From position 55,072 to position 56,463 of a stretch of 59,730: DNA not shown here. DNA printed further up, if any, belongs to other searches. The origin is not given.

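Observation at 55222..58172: HAD-fold protein, divergent Ftr paralog and PfkB kinase, translationally coupled to purD inside the purine cluster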

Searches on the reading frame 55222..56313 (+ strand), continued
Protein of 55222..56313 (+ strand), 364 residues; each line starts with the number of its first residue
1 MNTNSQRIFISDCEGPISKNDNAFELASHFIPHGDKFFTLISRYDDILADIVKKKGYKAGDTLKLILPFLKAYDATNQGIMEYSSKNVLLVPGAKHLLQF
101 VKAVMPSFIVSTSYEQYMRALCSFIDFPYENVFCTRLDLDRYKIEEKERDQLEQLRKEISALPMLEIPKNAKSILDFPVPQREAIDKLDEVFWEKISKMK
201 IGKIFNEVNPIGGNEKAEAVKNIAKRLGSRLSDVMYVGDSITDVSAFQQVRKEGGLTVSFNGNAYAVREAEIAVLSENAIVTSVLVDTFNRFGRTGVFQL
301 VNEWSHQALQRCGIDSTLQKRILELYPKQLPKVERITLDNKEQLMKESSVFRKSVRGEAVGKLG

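Call 47: list_cluster_members(proteins=[P0330, P0382, P0281, P0266, P0290, P0348, P0295, P0355, P0300, P0312])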
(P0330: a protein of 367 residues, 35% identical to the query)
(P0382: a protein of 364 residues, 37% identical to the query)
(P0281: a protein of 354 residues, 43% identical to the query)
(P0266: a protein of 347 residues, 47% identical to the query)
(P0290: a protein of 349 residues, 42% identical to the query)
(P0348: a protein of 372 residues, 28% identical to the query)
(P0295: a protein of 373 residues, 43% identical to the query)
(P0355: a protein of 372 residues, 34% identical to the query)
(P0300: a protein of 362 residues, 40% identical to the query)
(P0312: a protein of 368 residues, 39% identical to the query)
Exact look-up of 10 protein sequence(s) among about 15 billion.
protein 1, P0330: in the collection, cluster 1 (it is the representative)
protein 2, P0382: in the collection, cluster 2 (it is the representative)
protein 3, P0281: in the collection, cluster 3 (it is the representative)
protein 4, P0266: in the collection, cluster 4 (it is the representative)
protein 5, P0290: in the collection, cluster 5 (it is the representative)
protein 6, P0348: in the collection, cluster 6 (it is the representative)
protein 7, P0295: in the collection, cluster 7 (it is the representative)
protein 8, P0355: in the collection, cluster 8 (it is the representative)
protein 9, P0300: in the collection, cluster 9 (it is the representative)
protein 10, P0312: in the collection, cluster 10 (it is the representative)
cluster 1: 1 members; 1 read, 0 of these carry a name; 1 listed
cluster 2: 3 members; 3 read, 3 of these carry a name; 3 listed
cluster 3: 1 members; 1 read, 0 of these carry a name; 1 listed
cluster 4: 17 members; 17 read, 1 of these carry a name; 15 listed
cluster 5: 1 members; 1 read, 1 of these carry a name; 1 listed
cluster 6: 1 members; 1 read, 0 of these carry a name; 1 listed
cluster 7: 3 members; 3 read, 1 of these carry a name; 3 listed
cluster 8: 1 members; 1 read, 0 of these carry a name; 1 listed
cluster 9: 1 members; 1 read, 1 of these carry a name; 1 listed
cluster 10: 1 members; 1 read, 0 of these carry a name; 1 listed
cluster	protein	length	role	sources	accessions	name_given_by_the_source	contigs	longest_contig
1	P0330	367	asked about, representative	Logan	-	-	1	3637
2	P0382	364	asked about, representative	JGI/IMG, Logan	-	energy-converting hydrogenase A subunit R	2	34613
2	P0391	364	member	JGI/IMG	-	energy-converting hydrogenase A subunit R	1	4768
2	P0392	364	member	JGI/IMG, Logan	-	energy-converting hydrogenase A subunit R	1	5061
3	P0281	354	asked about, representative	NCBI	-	-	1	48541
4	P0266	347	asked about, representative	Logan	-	-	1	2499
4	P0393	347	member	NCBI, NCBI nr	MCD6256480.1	hypothetical protein J7J45_00245 [Candidatus Aerophobetes bacterium] | hypothetical protein [Candidatus Aerophobetes bacterium]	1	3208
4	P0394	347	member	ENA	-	-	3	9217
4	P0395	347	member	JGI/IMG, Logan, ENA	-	-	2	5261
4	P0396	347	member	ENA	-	-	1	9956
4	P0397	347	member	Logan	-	-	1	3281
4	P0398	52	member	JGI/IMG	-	-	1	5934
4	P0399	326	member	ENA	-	-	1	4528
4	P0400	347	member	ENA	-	-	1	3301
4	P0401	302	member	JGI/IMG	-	-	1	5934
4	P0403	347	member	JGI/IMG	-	-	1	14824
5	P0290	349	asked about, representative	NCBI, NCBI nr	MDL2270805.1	hypothetical protein LJC03_03240 [Methanobrevibacter sp. OttesenSCG-928-I08] | hypothetical protein [Methanobrevibacter sp. OttesenSCG-928-I08]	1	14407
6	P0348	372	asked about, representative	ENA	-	-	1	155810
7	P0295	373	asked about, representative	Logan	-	-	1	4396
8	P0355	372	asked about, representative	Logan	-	-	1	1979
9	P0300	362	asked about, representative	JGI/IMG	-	energy-converting hydrogenase A subunit R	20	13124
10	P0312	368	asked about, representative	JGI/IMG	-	-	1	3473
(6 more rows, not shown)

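Call 48: find_encoding_contigs(protein=P0290, flank=10000, max_places=2)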
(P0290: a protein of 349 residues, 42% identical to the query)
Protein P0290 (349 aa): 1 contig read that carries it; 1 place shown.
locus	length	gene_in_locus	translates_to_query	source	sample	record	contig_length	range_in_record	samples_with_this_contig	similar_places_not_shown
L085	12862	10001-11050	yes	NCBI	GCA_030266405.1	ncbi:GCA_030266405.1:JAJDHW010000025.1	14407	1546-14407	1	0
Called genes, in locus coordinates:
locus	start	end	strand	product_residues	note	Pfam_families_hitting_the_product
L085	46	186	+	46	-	PF07295:DUF1451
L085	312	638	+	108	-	PF17367:NiFe_hyd_3_EhaA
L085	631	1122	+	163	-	PF26645:EhaB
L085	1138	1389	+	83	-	PF09882:EhaC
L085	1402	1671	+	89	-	PF09881:EhaD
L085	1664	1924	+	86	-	PF09880:EhaE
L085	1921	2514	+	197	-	PF09879:EhaF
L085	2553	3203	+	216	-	PF09878:EhaG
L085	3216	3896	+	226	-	PF10125:NADHdeh_related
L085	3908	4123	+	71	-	PF27656:Prd_NiFe_hyd_3_EhaI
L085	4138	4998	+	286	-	PF00146:NADHdh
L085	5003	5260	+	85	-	PF27339:Prd_NiFe_hyd_3_EhaK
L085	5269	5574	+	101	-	PF09877:EhaL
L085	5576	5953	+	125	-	PF09218:EhaM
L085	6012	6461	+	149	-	PF01058:Oxidored_q6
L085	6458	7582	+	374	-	PF00374:NiFeSe_Hases, PF00346:Complex1_49kDa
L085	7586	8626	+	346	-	PF12797:Fer4_2 (weak), PF13237:Fer4_10, PF14697:Fer4_21, PF12838:Fer4_7, PF13237:Fer4_10, PF14697:Fer4_21, PF12838:Fer4_7, PF12838:Fer4_7, +18 more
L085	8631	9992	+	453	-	PF14697:Fer4_21, PF12838:Fer4_7, PF13187:Fer4_9, PF14697:Fer4_21, PF00037:Fer4, PF12837:Fer4_6, PF12838:Fer4_7, PF13237:Fer4_10, +26 more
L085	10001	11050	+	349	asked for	-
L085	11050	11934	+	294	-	PF01913:FTR, PF02741:FTR_C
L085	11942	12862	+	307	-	PF00294:PfkB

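Call 49: find_encoding_contigs(protein=P0281, flank=10000, max_places=2)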
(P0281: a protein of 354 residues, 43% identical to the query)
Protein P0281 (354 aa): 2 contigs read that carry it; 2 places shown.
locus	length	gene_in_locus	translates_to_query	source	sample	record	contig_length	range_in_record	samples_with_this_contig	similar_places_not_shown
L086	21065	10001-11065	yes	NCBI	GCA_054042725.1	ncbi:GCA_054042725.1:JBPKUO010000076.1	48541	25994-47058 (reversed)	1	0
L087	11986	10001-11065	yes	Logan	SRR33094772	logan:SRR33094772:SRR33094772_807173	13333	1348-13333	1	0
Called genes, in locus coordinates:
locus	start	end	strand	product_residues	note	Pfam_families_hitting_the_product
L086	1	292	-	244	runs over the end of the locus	PF00768:Peptidase_S11, PF13354:Beta-lactamase2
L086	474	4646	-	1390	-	PF01590:GAF, PF13185:GAF_2, PF13492:GAF_3, PF01590:GAF, PF13185:GAF_2, PF13492:GAF_3, PF00989:PAS, PF08448:PAS_4, +13 more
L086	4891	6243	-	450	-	PF03631:Virul_fac_BrkB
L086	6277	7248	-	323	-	PF01145:Band_7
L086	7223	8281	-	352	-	PF01145:Band_7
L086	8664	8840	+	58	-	-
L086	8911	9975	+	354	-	-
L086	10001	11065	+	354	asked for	PF00702:Hydrolase (faint)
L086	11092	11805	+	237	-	PF00753:Lactamase_B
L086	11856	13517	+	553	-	PF19676:DUF6178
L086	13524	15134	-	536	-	PF01293:PEPCK_ATP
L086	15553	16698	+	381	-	PF25917:BSH_RND, PF25973:BSH_CzcB, PF25954:Beta-barrel_RND_2 (faint), PF25876:HH_MFP_RND (weak), PF25963:Beta-barrel_AAEA (faint)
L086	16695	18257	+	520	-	PF00083:Sugar_tr, PF07690:MFS_1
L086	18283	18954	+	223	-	PF00440:TetR_N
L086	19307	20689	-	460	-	PF01565:FAD_binding_4, PF02913:FAD-oxidase_C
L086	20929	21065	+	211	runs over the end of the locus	PF10502:Peptidase_S26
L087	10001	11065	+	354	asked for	PF00702:Hydrolase (faint)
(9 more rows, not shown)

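Call 50: find_encoding_contigs(protein=P0382, flank=10000, max_places=2)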
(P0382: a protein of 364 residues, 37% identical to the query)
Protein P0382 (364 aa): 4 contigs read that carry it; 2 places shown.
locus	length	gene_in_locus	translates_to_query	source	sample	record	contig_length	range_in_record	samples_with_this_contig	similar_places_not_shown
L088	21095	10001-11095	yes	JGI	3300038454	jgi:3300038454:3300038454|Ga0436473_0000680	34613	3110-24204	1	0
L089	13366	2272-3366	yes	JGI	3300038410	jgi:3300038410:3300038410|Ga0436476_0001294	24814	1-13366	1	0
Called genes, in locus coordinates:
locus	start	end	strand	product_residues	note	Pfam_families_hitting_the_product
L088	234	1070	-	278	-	PF00571:CBS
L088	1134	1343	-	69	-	-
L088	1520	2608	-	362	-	PF01979:Amidohydro_1, PF07969:Amidohydro_3 (faint)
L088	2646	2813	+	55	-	PF03911:Sec61_beta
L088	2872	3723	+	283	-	PF01163:RIO1 (weak), PF03109:ABC1 (weak)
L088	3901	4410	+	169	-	-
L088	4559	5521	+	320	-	-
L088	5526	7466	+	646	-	-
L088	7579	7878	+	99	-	-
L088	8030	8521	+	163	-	-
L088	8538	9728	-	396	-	PF01593:Amino_oxidase, PF13450:NAD_binding_8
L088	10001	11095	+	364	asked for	PF00702:Hydrolase (faint), PF12710:HAD (faint)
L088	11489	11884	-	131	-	PF01092:Ribosomal_S6e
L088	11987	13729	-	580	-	PF00009:GTP_EFTU, PF01926:MMR_HSR1 (weak), PF11987:IF-2, PF14578:GTP_EFTU_D4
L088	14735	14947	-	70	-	PF00125:Histone (weak), PF00808:CBFD_NFYB_HMF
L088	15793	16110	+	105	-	-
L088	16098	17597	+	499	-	PF02775:TPP_enzyme_C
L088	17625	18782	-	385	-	PF00682:HMGL-like, PF22617:HCS_D2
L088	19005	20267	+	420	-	PF00330:Aconitase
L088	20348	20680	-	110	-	-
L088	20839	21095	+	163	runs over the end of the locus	PF00694:Aconitase_C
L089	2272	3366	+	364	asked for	PF00702:Hydrolase (faint), PF12710:HAD (faint)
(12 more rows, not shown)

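Call 52: find_encoding_contigs(protein=P0403, flank=10000, max_places=2)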
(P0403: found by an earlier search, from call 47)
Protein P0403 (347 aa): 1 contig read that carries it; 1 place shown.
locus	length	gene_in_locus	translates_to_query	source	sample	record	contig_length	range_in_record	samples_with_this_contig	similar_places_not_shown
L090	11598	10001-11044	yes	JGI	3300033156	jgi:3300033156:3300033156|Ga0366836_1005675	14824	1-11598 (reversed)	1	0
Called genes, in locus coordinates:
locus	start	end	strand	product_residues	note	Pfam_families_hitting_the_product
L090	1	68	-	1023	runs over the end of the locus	PF01074:Glyco_hydro_38N, PF03065:Glyco_hydro_57 (weak), PF09261:Alpha-mann_mid, PF07748:Glyco_hydro_38C, PF17677:Glyco_hydro38C2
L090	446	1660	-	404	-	PF01208:URO-D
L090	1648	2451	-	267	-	PF00528:BPD_transp_1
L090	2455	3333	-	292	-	PF00528:BPD_transp_1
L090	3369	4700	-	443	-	PF01547:SBP_bac_1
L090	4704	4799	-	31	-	-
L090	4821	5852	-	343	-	PF00356:LacI, PF00532:Peripla_BP_1, PF13407:Peripla_BP_4, PF13377:Peripla_BP_3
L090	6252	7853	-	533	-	-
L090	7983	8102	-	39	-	-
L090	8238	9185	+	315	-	PF00294:PfkB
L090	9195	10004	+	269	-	PF00551:Formyl_trans_N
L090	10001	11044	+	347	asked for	PF12710:HAD (faint), PF00702:Hydrolase (faint), PF13419:HAD_2 (faint)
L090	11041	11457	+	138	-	PF01986:DUF123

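Call 53: search_solved_structures(query=A1, max_evalue=1, show_alignments=1)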
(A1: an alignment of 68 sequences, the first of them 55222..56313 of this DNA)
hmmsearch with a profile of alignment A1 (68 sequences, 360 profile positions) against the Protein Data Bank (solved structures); distinct sequences matched with E-value up to 1: 39.
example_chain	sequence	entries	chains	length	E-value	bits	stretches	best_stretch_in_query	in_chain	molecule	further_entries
1y8a_A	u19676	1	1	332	2.4e-77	263.8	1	3-293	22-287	hypothetical protein AF1437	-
3p96_A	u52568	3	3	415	1.4e-06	31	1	208-273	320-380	Phosphoserine phosphatase SerB | Phosphoserine phosphatase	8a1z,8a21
5is2_A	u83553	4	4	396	1.5e-06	30.9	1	209-269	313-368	Phosphoserine phosphatase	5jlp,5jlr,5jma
6iuy_A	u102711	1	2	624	1.1e-05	28.1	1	81-135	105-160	Glycerol-3-phosphate dehydrogenase [NAD(+)]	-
6q6j_A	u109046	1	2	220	1.3e-05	27.8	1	79-135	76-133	Phosphoserine phosphatase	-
6hyy_A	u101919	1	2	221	1.4e-05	27.8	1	79-135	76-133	Phosphoserine phosphatase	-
6hyj_A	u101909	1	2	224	1.4e-05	27.8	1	79-135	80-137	Phosphoserine phosphatase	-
1nnl_A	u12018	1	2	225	1.4e-05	27.7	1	79-135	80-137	L-3-phosphoserine phosphatase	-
1l8l_A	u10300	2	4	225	1.7e-05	27.5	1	79-135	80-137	L-3-phosphoserine phosphatase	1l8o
5t41_A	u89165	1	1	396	3e-05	26.7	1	209-269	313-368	Phosphoserine phosphatase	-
5it4_A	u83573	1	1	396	3.6e-05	26.4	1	209-269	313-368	Phosphoserine phosphatase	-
2fea_A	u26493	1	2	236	6.6e-05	25.6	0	74-137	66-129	2-hydroxy-3-keto-5-methylthiopentenyl-1-phosphate phosphatase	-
5jjb_A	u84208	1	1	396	8.1e-05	25.3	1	209-269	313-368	Phosphoserine phosphatase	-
6upb_A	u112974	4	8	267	0.00025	23.7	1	170-254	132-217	Trehalose-phosphate phosphatase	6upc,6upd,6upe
1f5s_A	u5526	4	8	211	0.0003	23.4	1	210-259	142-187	PHOSPHOSERINE PHOSPHATASE (PSP) | Phosphoserine Phosphatase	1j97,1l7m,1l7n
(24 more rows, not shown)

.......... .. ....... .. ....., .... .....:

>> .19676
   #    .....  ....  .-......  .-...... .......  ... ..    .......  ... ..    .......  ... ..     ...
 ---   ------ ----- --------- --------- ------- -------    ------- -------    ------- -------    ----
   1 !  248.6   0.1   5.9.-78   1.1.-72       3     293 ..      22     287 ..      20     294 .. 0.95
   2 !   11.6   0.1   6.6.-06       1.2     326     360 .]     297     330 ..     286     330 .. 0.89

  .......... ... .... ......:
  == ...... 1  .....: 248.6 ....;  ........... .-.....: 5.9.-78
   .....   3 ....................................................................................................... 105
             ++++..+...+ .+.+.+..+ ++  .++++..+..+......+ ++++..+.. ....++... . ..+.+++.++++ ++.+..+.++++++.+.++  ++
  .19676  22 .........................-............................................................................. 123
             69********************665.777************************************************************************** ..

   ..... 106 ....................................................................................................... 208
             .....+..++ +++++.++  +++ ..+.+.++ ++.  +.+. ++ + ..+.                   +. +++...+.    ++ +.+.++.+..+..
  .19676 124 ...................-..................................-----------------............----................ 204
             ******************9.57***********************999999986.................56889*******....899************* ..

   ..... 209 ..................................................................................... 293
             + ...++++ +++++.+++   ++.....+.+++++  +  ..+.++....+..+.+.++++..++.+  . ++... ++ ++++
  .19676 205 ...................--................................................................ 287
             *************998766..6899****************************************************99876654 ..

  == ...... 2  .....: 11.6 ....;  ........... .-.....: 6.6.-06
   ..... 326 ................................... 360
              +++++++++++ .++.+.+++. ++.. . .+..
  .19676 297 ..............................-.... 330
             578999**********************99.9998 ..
